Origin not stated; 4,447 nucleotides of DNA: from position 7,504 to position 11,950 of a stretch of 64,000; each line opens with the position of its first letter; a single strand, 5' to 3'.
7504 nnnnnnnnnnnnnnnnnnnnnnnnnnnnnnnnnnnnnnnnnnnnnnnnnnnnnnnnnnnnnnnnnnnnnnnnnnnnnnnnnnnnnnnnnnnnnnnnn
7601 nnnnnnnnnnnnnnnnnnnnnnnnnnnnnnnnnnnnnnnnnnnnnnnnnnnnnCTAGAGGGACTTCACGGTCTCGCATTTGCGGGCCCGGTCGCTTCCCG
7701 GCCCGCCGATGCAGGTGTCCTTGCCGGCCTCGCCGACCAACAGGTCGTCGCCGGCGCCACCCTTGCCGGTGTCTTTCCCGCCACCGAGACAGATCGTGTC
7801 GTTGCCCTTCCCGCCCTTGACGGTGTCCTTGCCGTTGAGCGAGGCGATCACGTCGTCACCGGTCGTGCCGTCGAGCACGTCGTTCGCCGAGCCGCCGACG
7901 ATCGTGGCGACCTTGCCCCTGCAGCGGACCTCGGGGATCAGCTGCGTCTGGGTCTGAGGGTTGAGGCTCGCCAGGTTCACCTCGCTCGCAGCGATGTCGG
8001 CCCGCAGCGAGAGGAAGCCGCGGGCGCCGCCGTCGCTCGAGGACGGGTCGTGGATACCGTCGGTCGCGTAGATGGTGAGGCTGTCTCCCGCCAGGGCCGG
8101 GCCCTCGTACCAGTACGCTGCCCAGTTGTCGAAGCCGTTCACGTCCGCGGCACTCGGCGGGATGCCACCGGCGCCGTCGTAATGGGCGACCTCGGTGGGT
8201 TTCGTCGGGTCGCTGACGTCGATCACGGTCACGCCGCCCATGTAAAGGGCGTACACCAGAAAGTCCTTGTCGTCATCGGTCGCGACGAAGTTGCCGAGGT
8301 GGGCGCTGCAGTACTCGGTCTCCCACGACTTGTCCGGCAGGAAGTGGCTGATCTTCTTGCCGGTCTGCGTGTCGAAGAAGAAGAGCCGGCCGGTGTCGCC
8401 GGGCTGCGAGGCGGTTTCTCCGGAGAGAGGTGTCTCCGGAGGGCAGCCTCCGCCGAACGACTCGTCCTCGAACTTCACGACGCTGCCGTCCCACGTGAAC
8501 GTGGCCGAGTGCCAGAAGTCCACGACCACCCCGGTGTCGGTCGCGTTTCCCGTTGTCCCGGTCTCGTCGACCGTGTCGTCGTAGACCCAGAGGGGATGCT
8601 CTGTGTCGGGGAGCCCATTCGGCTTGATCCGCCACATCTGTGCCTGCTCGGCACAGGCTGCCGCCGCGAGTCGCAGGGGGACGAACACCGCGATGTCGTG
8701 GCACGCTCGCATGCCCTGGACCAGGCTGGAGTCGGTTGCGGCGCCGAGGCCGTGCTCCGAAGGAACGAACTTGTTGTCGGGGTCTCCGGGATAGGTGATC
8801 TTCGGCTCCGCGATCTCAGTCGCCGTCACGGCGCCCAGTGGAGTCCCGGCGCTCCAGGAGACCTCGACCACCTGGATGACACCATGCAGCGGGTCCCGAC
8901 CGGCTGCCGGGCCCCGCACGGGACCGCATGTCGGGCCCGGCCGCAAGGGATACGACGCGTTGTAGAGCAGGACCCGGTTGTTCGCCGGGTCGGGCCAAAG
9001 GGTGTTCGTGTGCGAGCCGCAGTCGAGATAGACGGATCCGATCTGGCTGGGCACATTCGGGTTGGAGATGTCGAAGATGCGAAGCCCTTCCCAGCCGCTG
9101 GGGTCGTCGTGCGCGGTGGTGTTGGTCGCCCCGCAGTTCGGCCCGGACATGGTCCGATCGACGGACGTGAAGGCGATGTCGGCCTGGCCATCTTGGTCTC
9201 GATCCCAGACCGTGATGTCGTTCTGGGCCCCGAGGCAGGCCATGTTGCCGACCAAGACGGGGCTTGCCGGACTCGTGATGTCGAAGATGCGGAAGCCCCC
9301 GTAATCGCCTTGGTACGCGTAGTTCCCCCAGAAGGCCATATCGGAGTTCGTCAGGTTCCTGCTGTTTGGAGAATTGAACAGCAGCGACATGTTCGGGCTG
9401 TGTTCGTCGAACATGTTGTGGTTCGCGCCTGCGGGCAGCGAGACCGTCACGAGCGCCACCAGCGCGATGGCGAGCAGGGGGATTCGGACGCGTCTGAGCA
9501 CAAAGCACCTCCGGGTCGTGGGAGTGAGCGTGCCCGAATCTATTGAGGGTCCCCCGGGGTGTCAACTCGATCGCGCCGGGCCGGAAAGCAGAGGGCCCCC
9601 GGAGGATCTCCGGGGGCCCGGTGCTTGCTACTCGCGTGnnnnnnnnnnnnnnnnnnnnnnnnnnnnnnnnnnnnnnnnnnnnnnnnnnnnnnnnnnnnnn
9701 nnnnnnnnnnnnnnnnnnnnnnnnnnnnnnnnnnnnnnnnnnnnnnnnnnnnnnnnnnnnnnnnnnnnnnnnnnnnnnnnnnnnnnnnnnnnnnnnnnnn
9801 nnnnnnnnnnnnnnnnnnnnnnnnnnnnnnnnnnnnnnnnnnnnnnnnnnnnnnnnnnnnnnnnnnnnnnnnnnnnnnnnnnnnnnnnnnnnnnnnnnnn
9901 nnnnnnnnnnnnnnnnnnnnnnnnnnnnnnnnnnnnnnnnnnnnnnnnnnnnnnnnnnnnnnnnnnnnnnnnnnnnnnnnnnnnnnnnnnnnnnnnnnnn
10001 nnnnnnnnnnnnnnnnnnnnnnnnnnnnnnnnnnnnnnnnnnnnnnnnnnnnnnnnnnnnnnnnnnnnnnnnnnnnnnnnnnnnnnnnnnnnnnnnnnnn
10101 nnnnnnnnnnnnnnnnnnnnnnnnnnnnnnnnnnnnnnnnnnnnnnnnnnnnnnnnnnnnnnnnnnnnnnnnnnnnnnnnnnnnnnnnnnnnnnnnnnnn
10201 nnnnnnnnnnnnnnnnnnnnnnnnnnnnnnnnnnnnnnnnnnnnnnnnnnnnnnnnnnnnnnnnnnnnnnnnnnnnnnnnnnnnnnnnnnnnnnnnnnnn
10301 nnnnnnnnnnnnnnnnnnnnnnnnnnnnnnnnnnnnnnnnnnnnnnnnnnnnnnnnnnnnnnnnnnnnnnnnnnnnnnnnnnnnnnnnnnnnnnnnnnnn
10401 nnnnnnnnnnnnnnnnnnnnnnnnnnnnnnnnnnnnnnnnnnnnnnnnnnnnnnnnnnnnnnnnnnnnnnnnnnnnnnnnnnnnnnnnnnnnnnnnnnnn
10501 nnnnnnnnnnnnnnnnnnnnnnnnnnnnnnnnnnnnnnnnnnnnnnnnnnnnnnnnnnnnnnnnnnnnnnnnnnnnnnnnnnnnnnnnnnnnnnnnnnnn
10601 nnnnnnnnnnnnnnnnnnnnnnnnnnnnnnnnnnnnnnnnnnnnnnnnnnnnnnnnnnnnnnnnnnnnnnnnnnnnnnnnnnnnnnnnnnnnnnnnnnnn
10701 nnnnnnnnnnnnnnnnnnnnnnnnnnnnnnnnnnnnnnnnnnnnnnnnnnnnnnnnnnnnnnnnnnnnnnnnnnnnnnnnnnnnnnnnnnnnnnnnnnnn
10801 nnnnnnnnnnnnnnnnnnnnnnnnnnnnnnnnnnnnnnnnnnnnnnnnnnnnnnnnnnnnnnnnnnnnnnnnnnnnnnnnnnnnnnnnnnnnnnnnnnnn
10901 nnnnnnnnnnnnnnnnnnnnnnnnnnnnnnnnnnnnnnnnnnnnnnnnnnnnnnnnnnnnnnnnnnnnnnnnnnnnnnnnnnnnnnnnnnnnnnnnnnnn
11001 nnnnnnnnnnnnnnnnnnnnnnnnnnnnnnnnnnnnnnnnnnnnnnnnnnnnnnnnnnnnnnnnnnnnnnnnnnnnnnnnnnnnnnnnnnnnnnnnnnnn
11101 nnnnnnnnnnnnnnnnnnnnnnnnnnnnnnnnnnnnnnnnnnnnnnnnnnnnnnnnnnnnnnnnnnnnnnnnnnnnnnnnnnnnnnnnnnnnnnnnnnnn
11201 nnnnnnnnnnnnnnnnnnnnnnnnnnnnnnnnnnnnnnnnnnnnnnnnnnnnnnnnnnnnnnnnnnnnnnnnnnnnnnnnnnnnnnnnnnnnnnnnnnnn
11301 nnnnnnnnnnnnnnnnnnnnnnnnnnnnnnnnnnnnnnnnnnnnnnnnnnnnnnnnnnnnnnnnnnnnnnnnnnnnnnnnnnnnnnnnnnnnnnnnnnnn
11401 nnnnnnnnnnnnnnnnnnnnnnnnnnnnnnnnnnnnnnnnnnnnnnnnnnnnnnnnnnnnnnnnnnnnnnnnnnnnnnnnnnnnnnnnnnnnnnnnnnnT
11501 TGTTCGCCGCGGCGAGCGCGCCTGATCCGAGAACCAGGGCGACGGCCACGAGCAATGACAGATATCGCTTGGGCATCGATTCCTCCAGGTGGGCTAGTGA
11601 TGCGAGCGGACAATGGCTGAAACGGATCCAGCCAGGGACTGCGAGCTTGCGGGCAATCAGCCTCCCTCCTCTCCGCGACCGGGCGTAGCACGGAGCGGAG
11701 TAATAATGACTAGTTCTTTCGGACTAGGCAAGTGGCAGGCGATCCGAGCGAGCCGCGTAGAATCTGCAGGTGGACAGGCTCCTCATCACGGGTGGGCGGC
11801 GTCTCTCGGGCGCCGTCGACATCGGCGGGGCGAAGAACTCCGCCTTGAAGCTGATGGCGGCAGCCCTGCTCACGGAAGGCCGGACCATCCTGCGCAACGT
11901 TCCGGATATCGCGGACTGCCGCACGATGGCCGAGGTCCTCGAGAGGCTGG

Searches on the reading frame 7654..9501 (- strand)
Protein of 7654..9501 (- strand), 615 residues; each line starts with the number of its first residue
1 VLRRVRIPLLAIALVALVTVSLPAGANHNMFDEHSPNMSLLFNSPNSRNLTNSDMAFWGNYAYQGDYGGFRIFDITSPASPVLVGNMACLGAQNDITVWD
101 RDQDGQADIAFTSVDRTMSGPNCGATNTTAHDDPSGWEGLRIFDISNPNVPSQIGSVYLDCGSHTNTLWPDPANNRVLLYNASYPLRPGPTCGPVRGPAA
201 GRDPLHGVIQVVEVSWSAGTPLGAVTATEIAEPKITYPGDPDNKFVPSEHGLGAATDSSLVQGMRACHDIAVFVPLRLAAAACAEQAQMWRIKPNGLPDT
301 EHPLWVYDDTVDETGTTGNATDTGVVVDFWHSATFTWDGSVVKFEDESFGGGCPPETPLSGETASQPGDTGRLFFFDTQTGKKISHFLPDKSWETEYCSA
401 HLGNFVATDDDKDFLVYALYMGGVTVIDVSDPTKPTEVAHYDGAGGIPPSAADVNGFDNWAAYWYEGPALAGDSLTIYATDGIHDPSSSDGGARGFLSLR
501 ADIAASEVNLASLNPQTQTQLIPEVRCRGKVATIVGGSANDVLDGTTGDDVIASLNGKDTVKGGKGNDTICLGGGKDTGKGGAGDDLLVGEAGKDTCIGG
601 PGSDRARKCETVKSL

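Call 12: search_protein_families(library=pfam, proteins=[window:7654-9501:-], max_evalue=0.01)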
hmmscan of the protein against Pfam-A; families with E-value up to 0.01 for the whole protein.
window:7654-9501:- (615 aa): 2 families
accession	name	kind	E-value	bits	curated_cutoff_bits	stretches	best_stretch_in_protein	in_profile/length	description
PF00353.25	HemolysinCabind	-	2.4e-14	53.4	23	2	536-570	2-36/36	RTX calcium-binding nonapeptide repeat (4 copies)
PF08309.17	LVIVD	-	2.6e-14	52.7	20.2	2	54-87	6-40/42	LVIVD repeat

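Call 13: search_protein_families(library=ncbifam, proteins=[window:7654-9501:-], max_evalue=0.01)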
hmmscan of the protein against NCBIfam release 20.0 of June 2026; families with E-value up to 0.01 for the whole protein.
window:7654-9501:- (615 aa): 7 families
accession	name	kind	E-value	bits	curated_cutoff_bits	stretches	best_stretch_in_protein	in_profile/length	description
NF046115.1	Ca_rpt_SMc04171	equivalog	1.2e-11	44.5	625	1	530-604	413-487/574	SMc04171 family calcium-binding repeat protein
NF033943.0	RTX_toxin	subfamily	9.5e-10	37.3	1000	1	531-604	669-742/930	RTX family hemolysin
NF033203.1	entero_EhxA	exception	6.9e-06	24.5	2000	1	534-605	714-785/997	enterohemolysin EhxA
NF053766.1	ZapA_metallo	exception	1.8e-05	24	940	1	544-599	334-389/483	ZapA family metalloprotease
NF035945.1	Zn_serralysin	subfamily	0.00011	21.5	500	1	534-577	331-374/462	serralysin family metalloprotease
TIGR04312.1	choice_anch_B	subfamily_domain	0.00058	19.2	100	0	417-465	298-344/364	choice-of-anchor B family protein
NF050046.1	PueAB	exception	0.0016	16.9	670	1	534-572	381-419/616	polyurethane esterase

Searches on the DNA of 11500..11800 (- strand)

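Call 11: search_rna_families(source=window, start=11500, end=11800, threshold=evalue, max_evalue=10)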
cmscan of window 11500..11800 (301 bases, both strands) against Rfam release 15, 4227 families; matches with E-value up to 10: 0.
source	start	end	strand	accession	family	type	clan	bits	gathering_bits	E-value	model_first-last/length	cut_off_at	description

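Call 79: search_dna_similar(query=window:11640-11740:-, collection=plasmids, mode=distant, max_evalue=0.01, max_rows=10)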
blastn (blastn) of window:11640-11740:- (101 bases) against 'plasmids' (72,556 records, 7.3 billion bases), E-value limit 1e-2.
No match.
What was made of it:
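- Tried and rejected: PLSDB plasmids gave no match (call 79).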
